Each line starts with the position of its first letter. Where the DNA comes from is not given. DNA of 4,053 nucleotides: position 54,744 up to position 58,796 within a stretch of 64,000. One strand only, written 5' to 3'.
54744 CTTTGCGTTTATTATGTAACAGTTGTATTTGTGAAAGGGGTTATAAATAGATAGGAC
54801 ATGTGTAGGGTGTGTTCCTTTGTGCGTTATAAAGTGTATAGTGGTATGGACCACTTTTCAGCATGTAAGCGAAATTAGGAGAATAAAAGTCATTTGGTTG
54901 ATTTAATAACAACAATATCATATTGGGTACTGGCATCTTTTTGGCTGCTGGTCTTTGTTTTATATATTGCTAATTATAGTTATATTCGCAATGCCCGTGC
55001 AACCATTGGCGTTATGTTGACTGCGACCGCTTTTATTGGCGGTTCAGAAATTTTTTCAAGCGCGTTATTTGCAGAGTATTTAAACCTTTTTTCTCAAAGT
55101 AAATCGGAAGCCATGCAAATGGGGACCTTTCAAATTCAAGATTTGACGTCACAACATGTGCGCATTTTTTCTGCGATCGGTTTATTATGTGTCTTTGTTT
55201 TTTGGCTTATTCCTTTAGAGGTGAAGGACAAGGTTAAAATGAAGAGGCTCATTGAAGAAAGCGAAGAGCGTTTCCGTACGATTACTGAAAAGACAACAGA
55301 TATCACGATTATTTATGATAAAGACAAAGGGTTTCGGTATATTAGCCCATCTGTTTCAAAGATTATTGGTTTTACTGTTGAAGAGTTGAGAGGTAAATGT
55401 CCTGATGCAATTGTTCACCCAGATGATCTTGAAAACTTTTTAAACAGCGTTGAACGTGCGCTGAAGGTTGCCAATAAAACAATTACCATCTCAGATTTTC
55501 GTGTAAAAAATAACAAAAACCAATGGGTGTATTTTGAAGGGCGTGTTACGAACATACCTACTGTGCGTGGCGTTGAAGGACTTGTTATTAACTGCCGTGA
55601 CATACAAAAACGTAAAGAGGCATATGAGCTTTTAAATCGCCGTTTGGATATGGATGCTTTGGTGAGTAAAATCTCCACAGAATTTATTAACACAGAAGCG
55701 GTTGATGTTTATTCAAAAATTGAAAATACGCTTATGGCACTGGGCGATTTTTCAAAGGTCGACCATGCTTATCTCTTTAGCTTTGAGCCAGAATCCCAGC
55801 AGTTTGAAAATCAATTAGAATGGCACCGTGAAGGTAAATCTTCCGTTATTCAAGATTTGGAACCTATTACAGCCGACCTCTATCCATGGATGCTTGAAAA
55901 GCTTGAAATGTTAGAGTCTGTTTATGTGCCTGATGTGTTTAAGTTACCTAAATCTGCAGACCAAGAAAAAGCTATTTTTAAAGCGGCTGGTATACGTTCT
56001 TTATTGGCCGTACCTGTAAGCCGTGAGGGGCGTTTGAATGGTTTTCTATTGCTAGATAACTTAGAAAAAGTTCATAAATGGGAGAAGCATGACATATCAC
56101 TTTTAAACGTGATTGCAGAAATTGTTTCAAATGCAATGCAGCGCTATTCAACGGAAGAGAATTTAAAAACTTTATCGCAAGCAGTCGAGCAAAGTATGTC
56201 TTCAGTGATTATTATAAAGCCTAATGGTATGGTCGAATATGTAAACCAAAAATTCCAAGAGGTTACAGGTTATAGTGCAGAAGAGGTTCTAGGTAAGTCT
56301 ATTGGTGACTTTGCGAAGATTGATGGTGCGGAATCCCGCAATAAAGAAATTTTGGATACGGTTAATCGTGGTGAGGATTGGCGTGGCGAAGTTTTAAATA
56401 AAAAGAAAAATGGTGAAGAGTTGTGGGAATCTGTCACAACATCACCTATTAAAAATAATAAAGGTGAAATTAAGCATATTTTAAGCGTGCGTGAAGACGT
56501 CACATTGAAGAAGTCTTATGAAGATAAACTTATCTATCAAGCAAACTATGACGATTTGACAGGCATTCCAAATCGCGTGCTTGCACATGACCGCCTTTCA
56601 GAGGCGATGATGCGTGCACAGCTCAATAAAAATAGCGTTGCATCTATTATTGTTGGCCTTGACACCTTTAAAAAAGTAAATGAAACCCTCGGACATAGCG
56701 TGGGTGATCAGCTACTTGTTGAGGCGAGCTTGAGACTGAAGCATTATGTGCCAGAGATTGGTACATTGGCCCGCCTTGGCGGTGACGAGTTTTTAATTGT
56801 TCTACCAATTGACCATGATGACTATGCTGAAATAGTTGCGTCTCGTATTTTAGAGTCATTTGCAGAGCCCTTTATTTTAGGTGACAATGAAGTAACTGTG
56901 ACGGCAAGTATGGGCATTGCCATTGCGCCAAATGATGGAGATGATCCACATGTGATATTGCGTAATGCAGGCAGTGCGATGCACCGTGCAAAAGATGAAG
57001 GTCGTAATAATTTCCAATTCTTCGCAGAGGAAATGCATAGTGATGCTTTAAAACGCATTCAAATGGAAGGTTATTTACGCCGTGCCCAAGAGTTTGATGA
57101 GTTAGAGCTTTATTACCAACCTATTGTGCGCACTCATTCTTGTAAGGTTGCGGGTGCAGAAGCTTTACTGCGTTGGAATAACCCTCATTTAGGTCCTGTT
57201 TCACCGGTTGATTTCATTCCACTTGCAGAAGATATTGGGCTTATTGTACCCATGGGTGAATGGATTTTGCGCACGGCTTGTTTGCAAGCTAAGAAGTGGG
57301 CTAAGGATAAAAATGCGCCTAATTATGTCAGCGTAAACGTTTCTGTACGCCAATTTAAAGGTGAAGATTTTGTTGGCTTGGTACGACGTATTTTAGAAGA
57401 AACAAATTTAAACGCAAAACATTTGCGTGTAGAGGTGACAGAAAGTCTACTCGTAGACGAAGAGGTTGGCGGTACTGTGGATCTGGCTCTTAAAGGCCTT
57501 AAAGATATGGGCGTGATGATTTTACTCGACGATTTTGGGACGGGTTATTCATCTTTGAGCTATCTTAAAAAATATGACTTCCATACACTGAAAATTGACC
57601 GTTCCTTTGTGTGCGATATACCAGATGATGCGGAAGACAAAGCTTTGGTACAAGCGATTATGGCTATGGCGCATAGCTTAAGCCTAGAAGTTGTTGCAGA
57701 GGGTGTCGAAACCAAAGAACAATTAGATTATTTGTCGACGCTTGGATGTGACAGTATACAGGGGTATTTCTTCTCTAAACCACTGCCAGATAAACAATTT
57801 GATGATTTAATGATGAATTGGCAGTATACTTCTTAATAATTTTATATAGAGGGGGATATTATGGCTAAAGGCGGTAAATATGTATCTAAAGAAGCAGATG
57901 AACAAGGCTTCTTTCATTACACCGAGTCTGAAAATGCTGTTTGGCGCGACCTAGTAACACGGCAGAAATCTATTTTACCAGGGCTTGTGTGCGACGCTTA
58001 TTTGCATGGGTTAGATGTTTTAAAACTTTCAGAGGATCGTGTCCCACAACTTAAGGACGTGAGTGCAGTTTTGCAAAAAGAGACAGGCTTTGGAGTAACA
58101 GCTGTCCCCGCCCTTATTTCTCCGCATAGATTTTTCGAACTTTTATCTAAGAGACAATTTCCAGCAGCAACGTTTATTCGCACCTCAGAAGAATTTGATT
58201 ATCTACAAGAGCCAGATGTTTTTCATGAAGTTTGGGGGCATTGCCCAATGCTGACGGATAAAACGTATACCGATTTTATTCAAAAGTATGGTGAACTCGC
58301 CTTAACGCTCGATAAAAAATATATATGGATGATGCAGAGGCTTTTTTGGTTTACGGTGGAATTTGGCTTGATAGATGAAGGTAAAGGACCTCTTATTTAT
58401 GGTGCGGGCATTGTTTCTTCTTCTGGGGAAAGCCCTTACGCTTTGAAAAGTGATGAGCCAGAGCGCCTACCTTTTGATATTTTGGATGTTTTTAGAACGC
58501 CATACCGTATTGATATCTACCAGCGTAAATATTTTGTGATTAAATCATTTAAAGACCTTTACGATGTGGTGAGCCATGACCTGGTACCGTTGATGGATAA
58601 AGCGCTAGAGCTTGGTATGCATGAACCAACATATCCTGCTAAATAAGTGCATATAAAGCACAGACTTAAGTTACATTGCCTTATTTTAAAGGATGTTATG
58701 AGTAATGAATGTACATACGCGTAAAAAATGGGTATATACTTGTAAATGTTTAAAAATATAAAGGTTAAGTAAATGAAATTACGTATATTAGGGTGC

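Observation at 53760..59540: Neighbourhood of second-messenger turnover genes: RelA/SpoT-like HD hydrolase, GGDEF-EAL sensor, phhA and a class II cNMP phosphodiesterase-like enzyme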

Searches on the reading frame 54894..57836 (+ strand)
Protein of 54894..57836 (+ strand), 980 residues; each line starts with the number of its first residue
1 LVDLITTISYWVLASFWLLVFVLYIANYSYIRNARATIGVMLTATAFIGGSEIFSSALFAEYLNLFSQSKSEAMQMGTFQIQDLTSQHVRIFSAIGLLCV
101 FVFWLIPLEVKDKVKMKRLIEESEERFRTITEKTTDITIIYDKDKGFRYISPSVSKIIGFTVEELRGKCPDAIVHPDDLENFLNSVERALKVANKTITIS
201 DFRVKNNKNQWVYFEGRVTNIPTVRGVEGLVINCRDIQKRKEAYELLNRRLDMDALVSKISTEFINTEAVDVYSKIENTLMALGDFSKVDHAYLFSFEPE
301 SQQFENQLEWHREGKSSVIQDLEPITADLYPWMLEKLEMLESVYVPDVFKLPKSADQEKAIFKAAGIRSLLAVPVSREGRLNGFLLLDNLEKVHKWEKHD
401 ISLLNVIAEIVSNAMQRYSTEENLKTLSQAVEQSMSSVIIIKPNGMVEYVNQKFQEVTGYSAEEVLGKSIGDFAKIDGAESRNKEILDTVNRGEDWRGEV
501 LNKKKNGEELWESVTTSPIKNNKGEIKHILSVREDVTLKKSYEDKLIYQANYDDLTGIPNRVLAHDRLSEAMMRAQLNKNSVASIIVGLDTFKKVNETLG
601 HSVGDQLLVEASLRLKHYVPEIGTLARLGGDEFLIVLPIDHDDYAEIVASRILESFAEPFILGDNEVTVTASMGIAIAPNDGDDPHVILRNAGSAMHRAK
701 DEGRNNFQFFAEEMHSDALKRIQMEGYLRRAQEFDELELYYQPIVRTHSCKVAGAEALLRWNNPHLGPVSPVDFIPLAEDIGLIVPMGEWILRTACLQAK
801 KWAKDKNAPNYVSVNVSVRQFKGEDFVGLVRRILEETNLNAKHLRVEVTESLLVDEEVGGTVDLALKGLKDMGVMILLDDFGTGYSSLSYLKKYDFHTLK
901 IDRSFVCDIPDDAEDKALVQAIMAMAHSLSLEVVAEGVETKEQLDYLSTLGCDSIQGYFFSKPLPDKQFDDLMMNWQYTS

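Call 3: search_protein_families(library=pfam, proteins=[window:54894-57836:+], max_evalue=0.01)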
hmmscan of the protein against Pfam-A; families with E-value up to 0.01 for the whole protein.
window:54894-57836:+ (980 aa): 10 families
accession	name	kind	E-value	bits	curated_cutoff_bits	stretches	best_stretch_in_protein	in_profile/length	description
PF00563.25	EAL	-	2e-70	237.3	31.3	1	728-963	4-236/236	EAL domain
PF00990.26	GGDEF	-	2.1e-39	135.3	23.8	1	550-706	1-161/161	Diguanylate cyclase, GGDEF domain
PF13426.13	PAS_9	-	1.1e-24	87.2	27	1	437-537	3-102/103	PAS domain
PF08447.18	PAS_3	-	3.2e-22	79.1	25.6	2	448-532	2-88/89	PAS fold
PF00989.32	PAS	-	4.1e-20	72.3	22.6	2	428-535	4-112/113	PAS fold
PF08448.16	PAS_4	-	4.1e-16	59.6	23.1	2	431-537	1-106/110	PAS fold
PF13188.13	PAS_8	-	1.4e-08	34.8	21.8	1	427-480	3-53/65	PAS domain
PF01590.32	GAF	-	1e-07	33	22.4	1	279-414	9-132/133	GAF domain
PF13185.12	GAF_2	-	6.7e-05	23.6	28.6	1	289-416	20-136/136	GAF domain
PF22335.1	Cas10-Cmr2_palm2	-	0.00021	21.9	27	1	623-706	52-131/133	Cas10/Cmr2, second palm domain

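Call 4: search_protein_families(library=ncbifam, proteins=[window:54894-57836:+], max_evalue=0.01)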
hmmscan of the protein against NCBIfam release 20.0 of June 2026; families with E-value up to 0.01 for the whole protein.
window:54894-57836:+ (980 aa): 46 families (the best 25 are shown)
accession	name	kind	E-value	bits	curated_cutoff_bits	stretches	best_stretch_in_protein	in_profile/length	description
NF045675.1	PhdiestaseDibA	equivalog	6e-158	527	980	1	411-970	64-622/623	phosphodiesterase DibA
NF007474.0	PRK10060.1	equivalog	7.2e-126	421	782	1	422-974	108-655/663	cyclic di-GMP phosphodiesterase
NF053781.1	cdiGMPphdstlr2612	equivalog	6.2e-122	408.4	1600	2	436-974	726-1266/1268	Tlr1612 family c-di-GMP phosphodiesterase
NF008467.0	PRK11359.1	equivalog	4.4e-111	372.2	857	2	551-973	377-792/800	oxygen-sensing cyclic-di-GMP phosphodiesterase DosP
NF052458.1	PhdiestGepA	equivalog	1.2e-107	361.2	1200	1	538-968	414-836/840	phosphodiesterase GepA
NF008807.1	PRK11829.1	equivalog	4.1e-76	256.5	733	1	536-970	229-659/670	biofilm formation regulator HmsP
NF007298.0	PRK09776.1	equivalog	1.1e-71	242.1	1135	2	437-965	567-1098/1111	diguanylate cyclase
NF007839.0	PRK10551.1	equivalog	2.4e-50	171.6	461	1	735-974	275-511/518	cyclic di-GMP phosphodiesterase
TIGR00229.1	sensory_box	domain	2e-42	144.3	22.9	2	121-245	1-124/126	PAS domain S-box protein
NF052596.1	RR_EAL_PvrR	equivalog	1.9e-38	132.2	580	1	718-975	135-391/398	response regulator cyclic di-GMP phosphodiesterase PvrR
NF007423.1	PRK09966.1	equivalog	2.5e-36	125.4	325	1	542-700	231-390/390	diguanylate cyclase DgcN/YfiN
NF045673.1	c-di-GMPRcptLapD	equivalog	2.9e-36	125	1020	1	544-965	230-646/647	cyclic di-GMP receptor LapD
NF008281.1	PRK11059.1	equivalog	1.7e-35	122.4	663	1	497-964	168-630/633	RNase E specificity factor CsrD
TIGR00254.1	GGDEF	domain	2.6e-32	111.8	37.4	1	549-708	4-165/168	diguanylate cyclase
NF038266.1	diguan_SiaD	equivalog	4.5e-32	111.4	290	1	543-706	87-251/252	biofilm regulation diguanylate cyclase SiaD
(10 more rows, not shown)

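Call 56: find_homologous_proteins(query=window:54894-57833:+, max_evalue=1e-100)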
Query window:54894-57833:+ (980 aa): 33 proteins with E <= 1e-100 among 8000 candidates.
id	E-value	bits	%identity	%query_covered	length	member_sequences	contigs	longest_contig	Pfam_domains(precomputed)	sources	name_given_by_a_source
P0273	0.0e+0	2204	100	100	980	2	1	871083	PF08447.19,PF13426.14,PF13188.14,PF01590.33,PF08448.17,PF00563.26,PF00989.32,PF00990.27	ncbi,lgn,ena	-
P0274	0.0e+0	1658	75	100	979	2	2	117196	PF08447.19,PF13426.14,PF01590.33,PF08448.17,PF00563.26,PF00989.32,PF00990.27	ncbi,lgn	ncbi:MAG: diguanylate cyclase (GGDEF)-like protein/PAS domain S-box-containing protein [Alphaproteob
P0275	0.0e+0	1653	75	99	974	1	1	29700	PF08447.19,PF13426.14,PF13188.14,PF13185.13,PF22335.2,PF01590.33,PF08448.17,PF00563.26,PF00989.32,PF00990.27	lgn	-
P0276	0.0e+0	1593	71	100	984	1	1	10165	PF08447.19,PF13426.14,PF13188.14,PF13185.13,PF01590.33,PF08448.17,PF00563.26,PF00989.32,PF00990.27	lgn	-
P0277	0.0e+0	1584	70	100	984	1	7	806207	PF08447.19,PF13426.14,PF13188.14,PF01590.33,PF08448.17,PF00563.26,PF00989.32,PF00990.27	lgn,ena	-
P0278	0.0e+0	1583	70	100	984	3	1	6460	PF08447.19,PF13426.14,PF13188.14,PF01590.33,PF08448.17,PF00563.26,PF00989.32,PF00990.27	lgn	-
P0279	0.0e+0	1551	68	100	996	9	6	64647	PF08447.19,PF13426.14,PF01590.33,PF08448.17,PF00563.26,PF00989.32,PF00990.27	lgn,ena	-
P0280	0.0e+0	1493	67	100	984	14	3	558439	PF08447.19,PF13426.14,PF13188.14,PF01590.33,PF08448.17,PF00563.26,PF00989.32,PF00990.27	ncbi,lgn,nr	ncbi:MAG: EAL domain-containing protein [Pseudomonadota bacterium]|nr:EAL domain-containing protein 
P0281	0.0e+0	1203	67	81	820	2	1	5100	PF08447.19,PF13426.14,PF13188.14,PF01590.33,PF08448.17,PF00563.26,PF00989.32,PF00990.27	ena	-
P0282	0.0e+0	1091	53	100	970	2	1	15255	PF08447.19,PF13426.14,PF13188.14,PF13185.13,PF01590.33,PF08448.17,PF00563.26,PF00989.32,PF00990.27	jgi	-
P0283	0.0e+0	1016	75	61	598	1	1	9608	PF08447.19,PF13426.14,PF08448.17,PF00563.26,PF00989.32,PF00990.27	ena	-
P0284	3.4e-154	533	45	57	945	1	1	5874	PF08447.19,PF13426.14,PF13188.14,PF12860.14,PF24820.2,PF08448.17,PF00563.26,PF00989.32,PF00990.27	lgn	-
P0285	2.8e-149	517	40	59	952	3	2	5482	PF08447.19,PF13426.14,PF13188.14,PF12860.14,PF24820.2,PF08448.17,PF00563.26,PF00989.32,PF00990.27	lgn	-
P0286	7.2e-145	502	43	58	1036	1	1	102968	PF08447.19,PF13426.14,PF13188.14,PF01590.33,PF08448.17,PF00563.26,PF00989.32,PF00990.27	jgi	-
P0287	2.0e-140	488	42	59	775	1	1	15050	PF08447.19,PF13426.14,PF13188.14,PF08448.17,PF00563.26,PF00989.32,PF00990.27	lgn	-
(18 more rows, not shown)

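Call 57: find_encoding_contigs(protein=P0282, flank=10000, max_places=1)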
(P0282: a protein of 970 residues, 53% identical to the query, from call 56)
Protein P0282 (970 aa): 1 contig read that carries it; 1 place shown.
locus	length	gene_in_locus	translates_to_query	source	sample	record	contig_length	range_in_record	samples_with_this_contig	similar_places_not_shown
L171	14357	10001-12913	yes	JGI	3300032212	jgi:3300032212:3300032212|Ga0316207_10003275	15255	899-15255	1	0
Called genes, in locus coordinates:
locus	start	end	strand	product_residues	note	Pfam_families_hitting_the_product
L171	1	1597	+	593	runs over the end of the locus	PF01368:DHH, PF02272:DHHA1, PF17768:RecJ_OB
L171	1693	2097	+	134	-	-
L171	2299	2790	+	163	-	-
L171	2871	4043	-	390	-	PF02350:Epimerase_2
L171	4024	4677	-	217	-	PF12802:MarR_2 (weak), PF13412:HTH_24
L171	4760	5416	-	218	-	PF00834:Ribul_P_3_epim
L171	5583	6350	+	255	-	-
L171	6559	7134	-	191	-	PF00293:NUDIX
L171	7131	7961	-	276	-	PF04116:FA_hydroxylase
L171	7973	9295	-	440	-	PF13649:Methyltransf_25 (faint), PF01029:NusB, PF01189:Methyltr_RsmB-F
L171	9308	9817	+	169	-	PF04186:FxsA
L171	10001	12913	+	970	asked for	PF00989:PAS, PF08447:PAS_3, PF01590:GAF, PF13185:GAF_2, PF00989:PAS, PF08448:PAS_4, PF13426:PAS_9, PF00990:GGDEF, +3 more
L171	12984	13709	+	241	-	-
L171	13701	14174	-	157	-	PF00583:Acetyltransf_1, PF13673:Acetyltransf_10, PF13508:Acetyltransf_7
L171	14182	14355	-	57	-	PF00375:SDF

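Call 58: find_encoding_contigs(protein=P0280, flank=10000, max_places=1)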
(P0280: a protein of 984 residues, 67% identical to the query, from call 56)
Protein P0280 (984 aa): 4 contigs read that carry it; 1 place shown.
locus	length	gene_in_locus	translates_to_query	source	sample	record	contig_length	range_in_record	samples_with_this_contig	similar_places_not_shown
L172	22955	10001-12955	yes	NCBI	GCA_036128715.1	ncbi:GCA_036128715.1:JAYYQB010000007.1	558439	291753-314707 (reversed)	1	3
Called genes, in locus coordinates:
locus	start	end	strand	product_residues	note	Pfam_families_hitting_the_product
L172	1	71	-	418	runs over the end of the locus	PF13439:Glyco_transf_4, PF13579:Glyco_trans_4_4, PF00534:Glycos_transf_1, PF13692:Glyco_trans_1_4, PF13524:Glyco_trans_1_2 (weak)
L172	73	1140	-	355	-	-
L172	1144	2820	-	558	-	PF16889:Hepar_II_III_N, PF07940:Hepar_II_III_C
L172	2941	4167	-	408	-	PF06965:Na_H_antiport_1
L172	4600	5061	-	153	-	PF13441:Gly-zipper_YMGG (weak), PF05433:Rick_17kDa_Anti (weak), PF16998:17kDa_Anti_2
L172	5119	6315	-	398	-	PF02350:Epimerase_2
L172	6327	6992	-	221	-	PF00834:Ribul_P_3_epim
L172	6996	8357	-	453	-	PF01029:NusB, PF01728:FtsJ (faint), PF08241:Methyltransf_11 (faint), PF01189:Methyltr_RsmB-F, PF13649:Methyltransf_25 (weak), PF13847:Methyltransf_31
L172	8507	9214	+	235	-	-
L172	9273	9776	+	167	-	PF04186:FxsA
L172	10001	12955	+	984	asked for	PF08447:PAS_3, PF01590:GAF (weak), PF00989:PAS, PF08447:PAS_3, PF08448:PAS_4, PF13426:PAS_9, PF00990:GGDEF, PF00563:EAL, +1 more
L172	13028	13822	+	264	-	PF00351:Biopterin_H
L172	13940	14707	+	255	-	PF23023:Anti-Pycsar_Apyc1, PF00753:Lactamase_B (weak), PF02112:PDEase_II, PF12706:Lactamase_B_2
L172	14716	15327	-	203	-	PF03548:LolA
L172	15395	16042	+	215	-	PF00561:Abhydrolase_1, PF02230:Abhydrolase_2, PF03959:FSH1 (weak)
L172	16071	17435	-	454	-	-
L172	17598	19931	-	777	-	PF13491:FtsK_4TM, PF17854:FtsK_alpha, PF01580:FtsK_SpoIIIE, PF09397:FtsK_gamma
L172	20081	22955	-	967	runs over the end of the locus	PF03797:Autotransporter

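Call 59: find_encoding_contigs(protein=P0279, flank=10000, max_places=1)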
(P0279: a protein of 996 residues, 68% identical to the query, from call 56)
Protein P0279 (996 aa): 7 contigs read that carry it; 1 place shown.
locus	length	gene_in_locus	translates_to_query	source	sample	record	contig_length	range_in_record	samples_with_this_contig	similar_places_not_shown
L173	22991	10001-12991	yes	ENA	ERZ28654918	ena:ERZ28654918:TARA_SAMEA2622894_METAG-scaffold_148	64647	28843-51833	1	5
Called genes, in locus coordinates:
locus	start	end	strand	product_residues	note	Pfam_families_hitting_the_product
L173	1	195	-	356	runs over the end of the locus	-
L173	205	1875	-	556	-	PF16889:Hepar_II_III_N, PF07940:Hepar_II_III_C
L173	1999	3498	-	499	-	PF06965:Na_H_antiport_1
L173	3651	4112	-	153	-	PF13441:Gly-zipper_YMGG, PF05433:Rick_17kDa_Anti (weak), PF16998:17kDa_Anti_2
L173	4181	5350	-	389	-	PF02350:Epimerase_2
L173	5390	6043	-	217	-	PF00834:Ribul_P_3_epim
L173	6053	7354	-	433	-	PF01029:NusB, PF01189:Methyltr_RsmB-F, PF13847:Methyltransf_31 (weak), PF13649:Methyltransf_25 (weak)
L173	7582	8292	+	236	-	-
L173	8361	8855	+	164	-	PF04186:FxsA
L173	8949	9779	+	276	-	PF13328:HD_4 (weak)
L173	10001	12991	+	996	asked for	PF00989:PAS (weak), PF08447:PAS_3, PF01590:GAF, PF00989:PAS, PF08447:PAS_3, PF13426:PAS_9, PF00990:GGDEF, PF00563:EAL, +2 more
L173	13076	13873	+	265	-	PF00351:Biopterin_H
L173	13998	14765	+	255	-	PF23023:Anti-Pycsar_Apyc1, PF00753:Lactamase_B, PF02112:PDEase_II, PF12706:Lactamase_B_2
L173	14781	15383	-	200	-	PF03548:LolA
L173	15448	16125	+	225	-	PF02230:Abhydrolase_2, PF03959:FSH1, PF12146:Hydrolase_4 (faint), PF00561:Abhydrolase_1, PF12697:Abhydrolase_6 (weak)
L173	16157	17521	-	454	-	PF00487:FA_desaturase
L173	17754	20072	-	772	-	PF13491:FtsK_4TM, PF17854:FtsK_alpha, PF01580:FtsK_SpoIIIE, PF09397:FtsK_gamma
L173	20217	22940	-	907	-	PF03797:Autotransporter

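Call 75: search_protein_families(library=padloc, proteins=[window:54894-57836:+], max_evalue=0.001)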
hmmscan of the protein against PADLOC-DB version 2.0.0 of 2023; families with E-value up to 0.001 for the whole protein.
window:54894-57836:+ (980 aa): 1 family
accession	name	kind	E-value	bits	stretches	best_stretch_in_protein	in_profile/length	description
PDLC01444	Cas10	-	9.3e-07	26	1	620-734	428-529/605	CAS-III; effector_LS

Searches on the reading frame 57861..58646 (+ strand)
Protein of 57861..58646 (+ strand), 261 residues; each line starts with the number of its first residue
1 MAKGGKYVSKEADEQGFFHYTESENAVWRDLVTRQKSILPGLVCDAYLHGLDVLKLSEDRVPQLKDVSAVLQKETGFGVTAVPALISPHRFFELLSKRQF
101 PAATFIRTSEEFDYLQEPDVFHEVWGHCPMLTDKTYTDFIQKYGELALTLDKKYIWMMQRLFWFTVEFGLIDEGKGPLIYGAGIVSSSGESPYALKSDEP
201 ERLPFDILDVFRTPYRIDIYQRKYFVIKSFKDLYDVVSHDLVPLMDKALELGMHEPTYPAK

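Call 3: search_protein_families(library=pfam, proteins=[window:57861-58646:+], max_evalue=0.01)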
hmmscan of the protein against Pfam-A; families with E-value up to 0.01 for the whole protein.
window:57861-58646:+ (261 aa): 1 family
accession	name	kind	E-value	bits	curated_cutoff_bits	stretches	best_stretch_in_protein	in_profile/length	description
PF00351.26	Biopterin_H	-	1.5e-49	169.3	22.7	1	16-235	57-279/331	Biopterin-dependent aromatic amino acid hydroxylase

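Call 4: search_protein_families(library=ncbifam, proteins=[window:57861-58646:+], max_evalue=0.01)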
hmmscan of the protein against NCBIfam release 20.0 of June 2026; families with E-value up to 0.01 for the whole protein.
window:57861-58646:+ (261 aa): 7 families
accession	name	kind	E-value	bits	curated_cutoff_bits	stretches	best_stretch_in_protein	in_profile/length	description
TIGR01267.1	Phe4hydrox_mono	equivalog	3.8e-90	301.5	264.75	1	12-256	3-247/248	phenylalanine 4-monooxygenase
NF008877.0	PRK11913.1-2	equivalog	8.6e-86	287.2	247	1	11-239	15-244/264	phenylalanine 4-monooxygenase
NF010657.0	PRK14056.1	equivalog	1.1e-48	166.6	346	2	14-147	17-149/580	aromatic amino acid hydroxylase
TIGR01269.1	Tyr_3_monoox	equivalog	4.2e-45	154.5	654.65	1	10-235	174-402/457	tyrosine 3-monooxygenase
TIGR01268.1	Phe4hydrox_tetr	equivalog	1.2e-42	146.2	704.8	1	12-233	155-379/436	phenylalanine 4-monooxygenase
TIGR01270.1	Trp_5_monoox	equivalog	2.3e-33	115.6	705.5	1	18-232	188-406/464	tryptophan 5-monooxygenase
NF010656.0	PRK14055.1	equivalog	3.8e-23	82.4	472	1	26-247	105-339/362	aromatic amino acid hydroxylase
